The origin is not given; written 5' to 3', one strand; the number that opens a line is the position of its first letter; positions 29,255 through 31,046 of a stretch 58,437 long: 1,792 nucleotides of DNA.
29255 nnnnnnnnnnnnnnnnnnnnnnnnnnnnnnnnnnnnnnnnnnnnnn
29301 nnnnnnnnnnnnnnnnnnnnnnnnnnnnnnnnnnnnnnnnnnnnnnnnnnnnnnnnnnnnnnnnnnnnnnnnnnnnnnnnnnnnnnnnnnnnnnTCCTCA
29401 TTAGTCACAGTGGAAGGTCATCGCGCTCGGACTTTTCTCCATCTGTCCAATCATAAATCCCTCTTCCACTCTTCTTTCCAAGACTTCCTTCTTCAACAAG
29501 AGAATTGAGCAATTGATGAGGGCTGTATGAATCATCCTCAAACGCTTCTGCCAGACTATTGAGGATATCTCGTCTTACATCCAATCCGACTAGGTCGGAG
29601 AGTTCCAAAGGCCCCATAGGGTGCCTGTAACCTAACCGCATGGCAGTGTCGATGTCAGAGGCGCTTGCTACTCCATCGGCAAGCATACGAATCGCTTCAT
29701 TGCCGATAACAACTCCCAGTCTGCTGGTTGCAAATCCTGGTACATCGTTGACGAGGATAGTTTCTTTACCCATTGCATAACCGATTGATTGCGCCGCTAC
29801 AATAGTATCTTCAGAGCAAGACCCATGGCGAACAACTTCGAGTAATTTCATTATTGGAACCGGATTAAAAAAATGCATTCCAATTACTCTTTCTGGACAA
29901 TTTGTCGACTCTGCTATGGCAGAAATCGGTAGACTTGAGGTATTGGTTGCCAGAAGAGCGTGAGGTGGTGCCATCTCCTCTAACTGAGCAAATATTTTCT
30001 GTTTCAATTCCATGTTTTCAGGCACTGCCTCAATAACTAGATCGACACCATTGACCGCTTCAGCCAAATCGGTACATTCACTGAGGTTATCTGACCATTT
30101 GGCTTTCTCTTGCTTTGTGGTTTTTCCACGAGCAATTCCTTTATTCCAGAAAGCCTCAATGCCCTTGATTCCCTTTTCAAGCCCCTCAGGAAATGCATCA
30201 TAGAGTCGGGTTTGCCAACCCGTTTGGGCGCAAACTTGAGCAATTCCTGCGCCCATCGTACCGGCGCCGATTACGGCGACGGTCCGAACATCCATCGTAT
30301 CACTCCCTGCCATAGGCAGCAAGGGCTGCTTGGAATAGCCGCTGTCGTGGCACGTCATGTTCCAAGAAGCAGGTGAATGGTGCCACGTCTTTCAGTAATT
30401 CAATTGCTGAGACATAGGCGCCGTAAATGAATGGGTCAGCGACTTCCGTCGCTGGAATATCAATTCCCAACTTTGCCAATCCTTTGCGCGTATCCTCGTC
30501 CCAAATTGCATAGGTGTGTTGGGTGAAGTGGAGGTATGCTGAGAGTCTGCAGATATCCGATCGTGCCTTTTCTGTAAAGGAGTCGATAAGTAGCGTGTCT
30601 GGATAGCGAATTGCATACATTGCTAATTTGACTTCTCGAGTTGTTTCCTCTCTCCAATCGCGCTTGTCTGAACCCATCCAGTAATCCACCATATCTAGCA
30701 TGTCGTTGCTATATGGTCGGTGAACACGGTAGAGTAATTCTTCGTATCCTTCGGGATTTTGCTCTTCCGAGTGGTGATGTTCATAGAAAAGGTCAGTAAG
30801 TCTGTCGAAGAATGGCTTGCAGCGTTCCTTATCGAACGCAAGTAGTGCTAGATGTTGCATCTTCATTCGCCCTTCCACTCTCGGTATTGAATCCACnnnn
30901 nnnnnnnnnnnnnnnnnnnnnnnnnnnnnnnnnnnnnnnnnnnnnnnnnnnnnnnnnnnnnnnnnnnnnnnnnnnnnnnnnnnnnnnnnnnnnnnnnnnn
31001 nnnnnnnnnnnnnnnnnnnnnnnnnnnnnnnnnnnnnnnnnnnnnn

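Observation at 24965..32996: Archaeal Box-like aerobic aromatic-CoA ring-epoxidation cluster without boxA or a CoA ligase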

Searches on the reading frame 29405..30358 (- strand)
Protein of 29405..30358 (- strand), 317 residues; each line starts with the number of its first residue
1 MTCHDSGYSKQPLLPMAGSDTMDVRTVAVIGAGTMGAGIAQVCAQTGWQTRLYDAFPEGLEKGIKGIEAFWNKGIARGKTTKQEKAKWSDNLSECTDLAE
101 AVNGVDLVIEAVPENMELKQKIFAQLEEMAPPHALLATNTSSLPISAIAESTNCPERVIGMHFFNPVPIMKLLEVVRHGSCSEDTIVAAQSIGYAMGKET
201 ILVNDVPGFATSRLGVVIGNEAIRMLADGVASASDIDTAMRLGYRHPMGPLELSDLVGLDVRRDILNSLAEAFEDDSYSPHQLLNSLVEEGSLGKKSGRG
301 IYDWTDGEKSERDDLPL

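Call 3: search_protein_families(library=pfam, proteins=[window:29405-30358:-], max_evalue=0.01)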
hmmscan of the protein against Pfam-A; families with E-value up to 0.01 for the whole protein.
window:29405-30358:- (317 aa): 7 families
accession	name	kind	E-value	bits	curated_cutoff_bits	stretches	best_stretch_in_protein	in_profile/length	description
PF02737.24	3HCDH_N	-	1.6e-63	214.3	22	1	26-205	1-179/180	3-hydroxyacyl-CoA dehydrogenase, NAD binding domain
PF00725.27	3HCDH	-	7.1e-32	110.2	22.1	1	208-304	1-97/97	3-hydroxyacyl-CoA dehydrogenase, C-terminal domain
PF01210.29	NAD_Gly3P_dh_N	-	1.6e-08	35.1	23.1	1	27-136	2-99/158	NAD-dependent glycerol-3-phosphate dehydrogenase N-terminus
PF03446.21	NAD_binding_2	-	1.8e-06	28.5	21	1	26-150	1-103/161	NAD binding domain of 6-phosphogluconate dehydrogenase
PF02826.25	2-Hacid_dh_C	-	0.00096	19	25.1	0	23-58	35-70/178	D-isomer specific 2-hydroxyacid dehydrogenase, NAD binding domain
PF01262.27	AlaDh_PNT_C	-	0.00098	19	23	0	25-112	29-100/214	Alanine dehydrogenase/PNT, C-terminal domain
PF01266.30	DAO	-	0.0039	17.2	27.9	1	27-57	2-32/353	FAD dependent oxidoreductase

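Call 4: search_protein_families(library=ncbifam, proteins=[window:29405-30358:-], max_evalue=0.01)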
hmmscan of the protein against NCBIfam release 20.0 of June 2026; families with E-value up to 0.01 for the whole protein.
window:29405-30358:- (317 aa): 32 families (the best 25 are shown)
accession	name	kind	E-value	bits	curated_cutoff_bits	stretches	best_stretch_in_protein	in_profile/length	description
NF006722.0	PRK09260.1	equivalog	3.2e-97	325.2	429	1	25-310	3-287/289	3-hydroxyacyl-CoA dehydrogenase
NF004474.0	PRK05808.1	subfamily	3.6e-96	321.8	408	1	22-304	1-282/283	3-hydroxybutyryl-CoA dehydrogenase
NF006124.0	PRK08268.1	subfamily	1.9e-92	310.9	508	1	21-312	4-295/507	3-hydroxyacyl-CoA dehydrogenase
NF005715.0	PRK07530.1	equivalog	2.4e-80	270.1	420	1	22-306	2-285/292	3-hydroxybutyryl-CoA dehydrogenase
NF005875.0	PRK07819.1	subfamily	1.1e-79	267.9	319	1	23-304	4-286/287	3-hydroxybutyryl-CoA dehydrogenase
TIGR02279.1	PaaC-3OHAcCoADH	equivalog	5.1e-77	259.8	669.4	1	23-308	4-289/503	3-hydroxyacyl-CoA dehydrogenase PaaH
TIGR02441.1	fa_ox_alpha_mit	equivalog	2.3e-69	234.3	964.65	1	18-313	329-622/737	fatty acid oxidation complex subunit alpha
NF008363.0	PRK11154.1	equivalog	1.2e-66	225.3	869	1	20-310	305-593/708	fatty acid oxidation complex subunit alpha FadJ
NF004699.0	PRK06035.1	equivalog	3.4e-64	216.8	500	1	22-297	1-278/294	3-hydroxyacyl-CoA dehydrogenase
NF008727.0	PRK11730.1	equivalog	4.7e-63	213.7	870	1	20-310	309-598/717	fatty acid oxidation complex subunit alpha FadB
NF006143.0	PRK08293.1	equivalog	1.3e-56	192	312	1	22-306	2-289/291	3-hydroxyacyl-CoA dehydrogenase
TIGR02440.1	FadJ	equivalog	1.1e-55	189.2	968.45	1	21-309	301-586/699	fatty acid oxidation complex subunit alpha FadJ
TIGR02437.1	FadB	equivalog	1.3e-52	179.1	933.55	1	20-310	309-598/714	fatty acid oxidation complex subunit alpha FadB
NF042925.1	FHMPC_DH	equivalog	9.1e-50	169.7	500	1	26-308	2-284/304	5-formyl-3-hydroxy-2-methylpyridine 4-carboxylate 5-dehydrogenase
NF052272.1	Staph_FadB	exception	2.9e-49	167.9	999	1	22-306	1-290/752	3-hydroxyacyl-CoA dehydrogenase/crotonase FadB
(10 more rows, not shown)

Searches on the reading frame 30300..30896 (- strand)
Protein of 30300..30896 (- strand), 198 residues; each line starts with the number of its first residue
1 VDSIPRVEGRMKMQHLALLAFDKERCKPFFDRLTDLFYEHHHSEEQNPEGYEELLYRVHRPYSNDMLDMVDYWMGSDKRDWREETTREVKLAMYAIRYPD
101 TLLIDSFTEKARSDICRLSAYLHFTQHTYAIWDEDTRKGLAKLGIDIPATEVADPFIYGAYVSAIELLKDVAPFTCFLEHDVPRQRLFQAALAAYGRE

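Call 3: search_protein_families(library=pfam, proteins=[window:30300-30896:-], max_evalue=0.01)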
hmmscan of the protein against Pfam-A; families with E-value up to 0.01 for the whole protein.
window:30300-30896:- (198 aa): 0 families

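Call 4: search_protein_families(library=ncbifam, proteins=[window:30300-30896:-], max_evalue=0.01)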
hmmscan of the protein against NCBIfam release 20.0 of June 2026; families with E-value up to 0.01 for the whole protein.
window:30300-30896:- (198 aa): 0 families

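Call 8: search_solved_structures(query=window:30300-30896:-, max_evalue=10)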
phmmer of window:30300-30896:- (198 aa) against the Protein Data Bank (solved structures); distinct sequences matched with E-value up to 10: 2.
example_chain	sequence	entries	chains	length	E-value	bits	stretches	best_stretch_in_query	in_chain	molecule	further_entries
9i8a_B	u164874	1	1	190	1.1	12.1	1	119-158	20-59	Nuclear RNA export factor 1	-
1jkg_B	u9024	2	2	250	1.8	11.4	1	119-158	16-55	TAP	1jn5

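Call 35: find_homologous_proteins(query=window:30300-30866:-, max_evalue=0.001)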
Query window:30300-30866:- (188 aa): 171 proteins with E <= 0.001 among 356 candidates; the best 120 are listed.
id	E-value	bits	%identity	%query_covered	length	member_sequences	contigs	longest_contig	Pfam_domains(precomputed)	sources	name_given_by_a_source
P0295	1.1e-114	399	93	100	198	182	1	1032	-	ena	-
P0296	5.3e-113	393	92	99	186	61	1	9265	-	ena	-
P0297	5.3e-109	380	89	99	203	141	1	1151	-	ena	-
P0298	1.2e-107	376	88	99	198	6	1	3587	-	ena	-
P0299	4.7e-107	374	86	98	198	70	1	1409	-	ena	-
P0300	1.2e-106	372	86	98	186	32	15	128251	-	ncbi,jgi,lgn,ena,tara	jgi:hypothetical protein|tara:strand:- start:574 stop:1134 length:561 start_codon:yes stop_codon:yes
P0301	1.8e-106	372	88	99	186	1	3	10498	-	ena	-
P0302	3.3e-105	368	85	99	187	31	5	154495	-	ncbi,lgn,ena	-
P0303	2.5e-104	365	85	99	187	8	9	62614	-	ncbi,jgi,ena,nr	ncbi:MAG: hypothetical protein P8Q32_03190 [Candidatus Thalassarchaeaceae archaeon]|nr:hypothetical 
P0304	1.3e-102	359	84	99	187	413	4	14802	-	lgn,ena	-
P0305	2.5e-102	358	81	100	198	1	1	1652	-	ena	-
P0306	3.0e-102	358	83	99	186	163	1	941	-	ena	-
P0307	4.7e-102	357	82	99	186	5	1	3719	-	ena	-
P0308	1.2e-100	353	82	99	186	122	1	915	-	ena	-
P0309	2.4e-100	352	80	99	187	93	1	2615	-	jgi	jgi:hypothetical protein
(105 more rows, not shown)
